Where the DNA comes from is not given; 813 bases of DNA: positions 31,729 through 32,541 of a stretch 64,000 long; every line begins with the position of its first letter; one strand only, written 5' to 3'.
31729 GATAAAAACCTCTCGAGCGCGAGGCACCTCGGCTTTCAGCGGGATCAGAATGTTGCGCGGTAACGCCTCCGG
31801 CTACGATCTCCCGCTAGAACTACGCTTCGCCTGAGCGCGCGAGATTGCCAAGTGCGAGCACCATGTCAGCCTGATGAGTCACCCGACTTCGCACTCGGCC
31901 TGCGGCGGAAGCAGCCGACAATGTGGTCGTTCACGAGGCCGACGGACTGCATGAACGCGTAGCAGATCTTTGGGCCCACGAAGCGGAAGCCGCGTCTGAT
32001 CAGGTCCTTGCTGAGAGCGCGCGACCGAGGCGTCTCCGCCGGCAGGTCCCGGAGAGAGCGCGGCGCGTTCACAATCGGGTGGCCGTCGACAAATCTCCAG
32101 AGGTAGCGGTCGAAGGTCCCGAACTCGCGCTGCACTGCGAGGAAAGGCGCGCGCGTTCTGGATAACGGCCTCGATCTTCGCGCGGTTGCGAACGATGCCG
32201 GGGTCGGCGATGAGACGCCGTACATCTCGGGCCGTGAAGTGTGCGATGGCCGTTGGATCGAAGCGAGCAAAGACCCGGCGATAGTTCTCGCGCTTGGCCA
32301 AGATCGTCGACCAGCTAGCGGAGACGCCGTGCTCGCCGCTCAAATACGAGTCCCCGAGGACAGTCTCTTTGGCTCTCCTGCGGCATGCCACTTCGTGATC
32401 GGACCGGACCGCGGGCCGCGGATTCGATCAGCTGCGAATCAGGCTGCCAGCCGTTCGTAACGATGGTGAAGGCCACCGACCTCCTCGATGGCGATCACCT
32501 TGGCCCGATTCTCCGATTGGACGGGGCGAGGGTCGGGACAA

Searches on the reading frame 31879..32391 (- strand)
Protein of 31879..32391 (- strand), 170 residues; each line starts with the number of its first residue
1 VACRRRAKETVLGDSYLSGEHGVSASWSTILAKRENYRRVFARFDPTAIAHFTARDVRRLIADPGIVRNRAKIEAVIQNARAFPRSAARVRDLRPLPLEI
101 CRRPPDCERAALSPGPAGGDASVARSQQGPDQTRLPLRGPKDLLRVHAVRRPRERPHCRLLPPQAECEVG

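Call 14: search_protein_families(library=pfam, proteins=[window:31879-32391:-])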
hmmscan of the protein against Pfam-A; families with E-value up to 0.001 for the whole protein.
window:31879-32391:- (170 aa): 1 family
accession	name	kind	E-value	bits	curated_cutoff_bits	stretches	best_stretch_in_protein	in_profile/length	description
PF03352.18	Adenine_glyco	-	1e-21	78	25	1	25-93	39-107/177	Methyladenine glycosylase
